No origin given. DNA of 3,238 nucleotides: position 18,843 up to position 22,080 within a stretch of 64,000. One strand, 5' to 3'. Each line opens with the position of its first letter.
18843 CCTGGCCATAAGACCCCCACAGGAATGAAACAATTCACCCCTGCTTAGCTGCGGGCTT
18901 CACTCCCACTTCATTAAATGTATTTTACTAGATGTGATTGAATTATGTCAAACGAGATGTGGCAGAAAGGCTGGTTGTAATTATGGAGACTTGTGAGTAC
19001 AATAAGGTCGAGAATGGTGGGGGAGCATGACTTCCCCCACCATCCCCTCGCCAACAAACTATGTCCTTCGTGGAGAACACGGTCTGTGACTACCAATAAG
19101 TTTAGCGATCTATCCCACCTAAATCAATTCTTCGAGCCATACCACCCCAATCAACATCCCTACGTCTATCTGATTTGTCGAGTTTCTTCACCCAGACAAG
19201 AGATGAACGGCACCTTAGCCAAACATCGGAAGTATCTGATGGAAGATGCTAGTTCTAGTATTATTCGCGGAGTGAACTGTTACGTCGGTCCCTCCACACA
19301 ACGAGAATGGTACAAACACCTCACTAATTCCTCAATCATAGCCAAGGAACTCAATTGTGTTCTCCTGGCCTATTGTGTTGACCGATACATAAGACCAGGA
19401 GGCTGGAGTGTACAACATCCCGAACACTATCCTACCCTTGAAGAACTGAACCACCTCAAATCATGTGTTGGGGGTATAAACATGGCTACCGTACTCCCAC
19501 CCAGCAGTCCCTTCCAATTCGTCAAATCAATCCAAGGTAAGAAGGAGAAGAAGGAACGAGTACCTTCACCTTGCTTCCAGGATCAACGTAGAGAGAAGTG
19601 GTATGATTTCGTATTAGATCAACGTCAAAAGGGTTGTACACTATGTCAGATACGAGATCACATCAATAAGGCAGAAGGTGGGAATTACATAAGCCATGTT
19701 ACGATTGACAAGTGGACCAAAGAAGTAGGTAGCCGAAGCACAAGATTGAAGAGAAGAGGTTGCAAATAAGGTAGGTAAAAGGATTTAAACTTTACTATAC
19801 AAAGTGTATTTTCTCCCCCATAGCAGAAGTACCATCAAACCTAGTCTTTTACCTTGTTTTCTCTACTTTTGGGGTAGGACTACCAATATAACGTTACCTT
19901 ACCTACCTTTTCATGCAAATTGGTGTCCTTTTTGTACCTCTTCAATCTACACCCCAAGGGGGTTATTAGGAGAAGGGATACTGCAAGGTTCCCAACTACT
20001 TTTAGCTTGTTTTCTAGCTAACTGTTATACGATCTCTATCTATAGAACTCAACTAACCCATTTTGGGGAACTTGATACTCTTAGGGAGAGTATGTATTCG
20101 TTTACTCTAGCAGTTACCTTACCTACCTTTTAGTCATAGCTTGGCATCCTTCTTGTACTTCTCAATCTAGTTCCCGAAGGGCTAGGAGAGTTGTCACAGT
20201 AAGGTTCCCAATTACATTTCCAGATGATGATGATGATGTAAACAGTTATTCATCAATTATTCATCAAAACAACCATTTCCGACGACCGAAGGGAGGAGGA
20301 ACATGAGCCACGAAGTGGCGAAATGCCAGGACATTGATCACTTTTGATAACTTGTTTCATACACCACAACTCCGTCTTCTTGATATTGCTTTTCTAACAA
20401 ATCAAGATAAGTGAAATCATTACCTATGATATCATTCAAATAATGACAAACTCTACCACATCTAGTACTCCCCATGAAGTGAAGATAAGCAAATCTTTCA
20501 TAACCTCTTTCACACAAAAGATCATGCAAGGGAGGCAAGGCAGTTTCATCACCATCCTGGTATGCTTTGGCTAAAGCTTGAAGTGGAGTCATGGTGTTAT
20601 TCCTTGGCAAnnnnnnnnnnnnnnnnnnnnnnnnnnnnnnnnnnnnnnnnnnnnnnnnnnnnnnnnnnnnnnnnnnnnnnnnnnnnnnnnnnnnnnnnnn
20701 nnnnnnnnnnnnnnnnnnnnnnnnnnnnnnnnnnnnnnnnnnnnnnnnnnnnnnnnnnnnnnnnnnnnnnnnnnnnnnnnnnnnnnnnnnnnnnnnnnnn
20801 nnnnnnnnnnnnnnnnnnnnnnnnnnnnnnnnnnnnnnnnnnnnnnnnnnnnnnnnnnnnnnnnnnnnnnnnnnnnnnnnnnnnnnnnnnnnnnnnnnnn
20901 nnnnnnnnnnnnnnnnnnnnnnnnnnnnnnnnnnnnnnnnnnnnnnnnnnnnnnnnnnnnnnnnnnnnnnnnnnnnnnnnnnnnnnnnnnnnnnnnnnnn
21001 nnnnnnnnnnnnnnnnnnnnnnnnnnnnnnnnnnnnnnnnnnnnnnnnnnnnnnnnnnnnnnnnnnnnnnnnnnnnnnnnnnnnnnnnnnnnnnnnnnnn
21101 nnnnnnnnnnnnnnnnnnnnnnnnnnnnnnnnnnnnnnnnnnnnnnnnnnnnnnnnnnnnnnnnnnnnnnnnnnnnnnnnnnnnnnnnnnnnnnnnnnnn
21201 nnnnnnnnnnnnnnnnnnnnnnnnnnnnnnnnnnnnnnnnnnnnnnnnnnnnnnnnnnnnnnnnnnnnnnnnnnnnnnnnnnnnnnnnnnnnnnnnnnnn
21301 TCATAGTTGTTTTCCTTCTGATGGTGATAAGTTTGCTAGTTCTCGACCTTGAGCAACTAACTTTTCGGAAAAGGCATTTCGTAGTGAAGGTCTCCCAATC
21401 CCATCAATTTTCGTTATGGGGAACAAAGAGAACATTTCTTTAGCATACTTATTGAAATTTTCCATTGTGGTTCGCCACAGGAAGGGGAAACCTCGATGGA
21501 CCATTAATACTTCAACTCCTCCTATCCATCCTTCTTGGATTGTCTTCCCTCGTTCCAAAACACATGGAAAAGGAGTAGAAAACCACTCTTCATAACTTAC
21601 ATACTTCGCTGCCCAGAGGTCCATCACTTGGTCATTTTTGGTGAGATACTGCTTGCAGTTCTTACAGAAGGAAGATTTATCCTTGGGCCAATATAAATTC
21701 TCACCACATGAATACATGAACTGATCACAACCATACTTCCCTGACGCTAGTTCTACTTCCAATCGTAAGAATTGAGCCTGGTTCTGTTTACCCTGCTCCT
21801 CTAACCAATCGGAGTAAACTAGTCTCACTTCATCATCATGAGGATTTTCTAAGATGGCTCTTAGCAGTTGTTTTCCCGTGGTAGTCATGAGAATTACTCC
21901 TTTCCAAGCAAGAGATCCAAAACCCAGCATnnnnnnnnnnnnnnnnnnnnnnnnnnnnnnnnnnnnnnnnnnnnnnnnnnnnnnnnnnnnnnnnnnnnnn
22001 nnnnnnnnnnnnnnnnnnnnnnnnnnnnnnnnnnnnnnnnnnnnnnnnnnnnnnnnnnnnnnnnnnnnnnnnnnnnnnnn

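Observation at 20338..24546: Tandemly duplicated three-gene cassette (families A-B-C and A'-B'-C') with repeat-companion-like N-termini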

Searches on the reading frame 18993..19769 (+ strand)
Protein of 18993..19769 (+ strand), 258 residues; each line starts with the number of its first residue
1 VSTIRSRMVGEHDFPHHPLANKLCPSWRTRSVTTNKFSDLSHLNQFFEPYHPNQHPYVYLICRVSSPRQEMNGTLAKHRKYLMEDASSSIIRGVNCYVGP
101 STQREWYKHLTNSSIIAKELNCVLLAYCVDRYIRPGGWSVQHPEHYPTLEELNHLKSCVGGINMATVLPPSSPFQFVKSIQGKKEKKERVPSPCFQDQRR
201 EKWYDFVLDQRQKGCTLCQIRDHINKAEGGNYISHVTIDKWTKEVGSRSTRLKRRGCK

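Call 15: search_protein_families(library=pfam, proteins=[window:18993-19769:+], max_evalue=0.001)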
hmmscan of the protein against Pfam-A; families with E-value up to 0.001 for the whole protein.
window:18993-19769:+ (258 aa): 0 families

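Call 61: search_protein_families(library=phrogs, proteins=[window:18993-19769:+], max_evalue=0.1)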
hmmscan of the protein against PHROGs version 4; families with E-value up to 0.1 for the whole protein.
window:18993-19769:+ (258 aa): 0 families

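Call 62: search_protein_families(library=padloc, proteins=[window:18993-19769:+], max_evalue=0.1)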
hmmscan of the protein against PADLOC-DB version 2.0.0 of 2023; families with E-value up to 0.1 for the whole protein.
window:18993-19769:+ (258 aa): 0 families

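Call 90: search_protein_families(library=pfam, proteins=[window:18993-19769:+], max_evalue=0.5)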
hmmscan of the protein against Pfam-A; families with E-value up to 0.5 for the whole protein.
window:18993-19769:+ (258 aa): 1 family
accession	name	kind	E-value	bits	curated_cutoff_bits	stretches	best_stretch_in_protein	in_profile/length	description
PF24746.1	DUF7694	-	0.098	12.9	27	0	137-171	8-48/66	Domain of unknown function (DUF7694)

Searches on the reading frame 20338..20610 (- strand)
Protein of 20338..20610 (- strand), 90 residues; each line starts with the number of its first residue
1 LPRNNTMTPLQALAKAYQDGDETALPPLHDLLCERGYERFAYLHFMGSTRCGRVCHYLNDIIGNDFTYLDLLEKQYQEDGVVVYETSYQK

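Call 3: search_protein_families(library=ncbifam, proteins=[window:20338-20610:-], max_evalue=1)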
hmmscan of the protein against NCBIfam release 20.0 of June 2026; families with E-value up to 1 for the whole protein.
window:20338-20610:- (90 aa): 0 families

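Call 4: search_protein_families(library=pfam, proteins=[window:20338-20610:-], max_evalue=1)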
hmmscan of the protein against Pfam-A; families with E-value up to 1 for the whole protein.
window:20338-20610:- (90 aa): 2 families
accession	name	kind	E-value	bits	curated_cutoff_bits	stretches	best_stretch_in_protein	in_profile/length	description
PF07661.19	MORN_2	-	0.062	14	29.6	1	70-89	2-21/22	MORN repeat variant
PF12937.12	F-box-like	-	0.14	12.4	24.3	1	40-65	13-38/47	F-box-like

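Call 61: search_protein_families(library=phrogs, proteins=[window:20338-20592:-], max_evalue=0.1)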
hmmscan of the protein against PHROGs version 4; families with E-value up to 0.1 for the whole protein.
window:20338-20592:- (84 aa): 0 families

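Call 62: search_protein_families(library=padloc, proteins=[window:20338-20592:-], max_evalue=0.1)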
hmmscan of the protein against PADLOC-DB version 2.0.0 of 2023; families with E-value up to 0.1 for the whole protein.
window:20338-20592:- (84 aa): 0 families

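Call 70: search_protein_representatives(alignment_id=A3)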
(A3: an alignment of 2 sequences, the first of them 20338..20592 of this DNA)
Query: 2 sequences, 97 profile positions. Proteins with E-value up to 0.001 (for the whole library): 14; up to 1e-10: 1; up to 1e-30: 1. The best 14 are listed.
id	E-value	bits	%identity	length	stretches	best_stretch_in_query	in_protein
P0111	1.4e-33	131.3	-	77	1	1-96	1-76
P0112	2.1e-09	53.8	-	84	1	7-70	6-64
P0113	8.5e-09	51.8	-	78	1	9-84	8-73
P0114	1.5e-08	51.0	-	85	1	4-77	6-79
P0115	9.9e-08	48.4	-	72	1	9-54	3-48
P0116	6.4e-07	45.8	-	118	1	1-68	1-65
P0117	2.4e-05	40.8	-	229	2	6-76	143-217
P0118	3.2e-05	40.3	-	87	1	5-66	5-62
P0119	1.1e-04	38.6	-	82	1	5-76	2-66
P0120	1.7e-04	38.0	-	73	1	1-65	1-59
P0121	2.2e-04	37.7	-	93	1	5-66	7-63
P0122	5.7e-04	36.3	-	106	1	6-55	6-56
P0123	6.0e-04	36.3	-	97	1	1-55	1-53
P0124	1.0e-03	35.6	-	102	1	6-74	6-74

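Call 74: find_encoding_contigs(protein=P0117, flank=8000, max_places=2)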
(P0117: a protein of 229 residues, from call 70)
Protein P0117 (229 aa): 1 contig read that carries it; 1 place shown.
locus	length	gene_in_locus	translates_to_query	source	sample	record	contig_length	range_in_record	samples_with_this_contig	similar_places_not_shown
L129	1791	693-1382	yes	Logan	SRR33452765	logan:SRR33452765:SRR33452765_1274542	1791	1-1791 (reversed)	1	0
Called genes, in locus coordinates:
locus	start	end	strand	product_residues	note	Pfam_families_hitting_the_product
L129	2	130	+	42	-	?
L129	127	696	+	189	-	-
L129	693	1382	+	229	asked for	-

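Call 75: find_encoding_contigs(protein=P0113, flank=10000, max_places=2)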
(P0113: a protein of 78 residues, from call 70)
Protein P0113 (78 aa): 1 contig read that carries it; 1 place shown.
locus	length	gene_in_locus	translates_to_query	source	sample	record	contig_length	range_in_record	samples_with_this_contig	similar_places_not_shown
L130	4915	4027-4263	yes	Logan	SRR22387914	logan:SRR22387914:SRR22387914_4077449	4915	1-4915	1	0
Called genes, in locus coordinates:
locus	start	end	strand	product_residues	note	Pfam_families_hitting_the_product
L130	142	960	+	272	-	PF01145:Band_7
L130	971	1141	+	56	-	-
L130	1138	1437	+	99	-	-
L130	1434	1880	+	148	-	-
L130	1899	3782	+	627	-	PF13489:Methyltransf_23 (weak), PF08242:Methyltransf_12 (faint), PF13649:Methyltransf_25 (faint), PF08241:Methyltransf_11 (weak), PF13489:Methyltransf_23 (weak)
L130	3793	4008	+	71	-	-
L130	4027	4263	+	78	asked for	-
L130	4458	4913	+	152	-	?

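Call 76: find_encoding_contigs(protein=P0112, flank=10000, max_places=2)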
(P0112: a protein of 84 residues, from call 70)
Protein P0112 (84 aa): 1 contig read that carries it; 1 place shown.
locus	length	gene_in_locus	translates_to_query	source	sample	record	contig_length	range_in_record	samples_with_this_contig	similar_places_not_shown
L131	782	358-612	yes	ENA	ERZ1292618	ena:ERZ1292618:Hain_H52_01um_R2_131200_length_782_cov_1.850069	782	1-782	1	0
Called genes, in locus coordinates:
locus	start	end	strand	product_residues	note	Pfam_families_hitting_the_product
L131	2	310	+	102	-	?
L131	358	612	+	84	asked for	-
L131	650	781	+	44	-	?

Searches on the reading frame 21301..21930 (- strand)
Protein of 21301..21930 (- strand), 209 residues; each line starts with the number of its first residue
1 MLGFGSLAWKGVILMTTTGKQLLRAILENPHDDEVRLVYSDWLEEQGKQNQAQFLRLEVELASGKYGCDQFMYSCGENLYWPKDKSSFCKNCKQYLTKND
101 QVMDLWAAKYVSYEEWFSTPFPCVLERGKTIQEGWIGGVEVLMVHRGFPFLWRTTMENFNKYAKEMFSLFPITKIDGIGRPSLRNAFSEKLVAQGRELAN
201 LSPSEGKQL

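Call 3: search_protein_families(library=ncbifam, proteins=[window:21301-21930:-], max_evalue=1)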
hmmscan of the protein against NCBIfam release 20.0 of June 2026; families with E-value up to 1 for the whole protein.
window:21301-21930:- (209 aa): 1 family
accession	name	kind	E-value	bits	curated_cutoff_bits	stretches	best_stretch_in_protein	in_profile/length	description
TIGR02996.1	rpt_mate_G_obs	domain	1.6e-18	66.2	29.05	1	20-62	3-45/45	TIGR02996 domain-containing protein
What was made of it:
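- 21301..21888 (-): C, 195 aa. It has a TIGR02996 N-terminal domain plus a short version of the RGF alpha/beta domain. Its stop overlaps the start of B (ATGA). TIGR02996 at 66.2 bits (call 3).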

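Call 4: search_protein_families(library=pfam, proteins=[window:21301-21930:-], max_evalue=1)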
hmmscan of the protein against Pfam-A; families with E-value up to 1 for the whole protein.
window:21301-21930:- (209 aa): 1 family
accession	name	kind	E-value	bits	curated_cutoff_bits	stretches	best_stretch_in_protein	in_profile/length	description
PF23580.1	Znf_XAF1_N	-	0.21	11.5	27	1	87-98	6-17/30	XIAP-associated factor 1-like, N-terminal zinc finger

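Call 61: search_protein_families(library=phrogs, proteins=[window:21301-21888:-], max_evalue=0.1)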
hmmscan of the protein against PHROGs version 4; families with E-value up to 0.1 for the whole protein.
window:21301-21888:- (195 aa): 1 family
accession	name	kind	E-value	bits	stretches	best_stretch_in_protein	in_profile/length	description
phrog_18306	-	unknown function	0.00049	20.9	1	4-44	5-45/242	-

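Call 62: search_protein_families(library=padloc, proteins=[window:21301-21888:-], max_evalue=0.1)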
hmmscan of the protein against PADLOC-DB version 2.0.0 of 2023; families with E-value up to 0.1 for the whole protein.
window:21301-21888:- (195 aa): 0 families
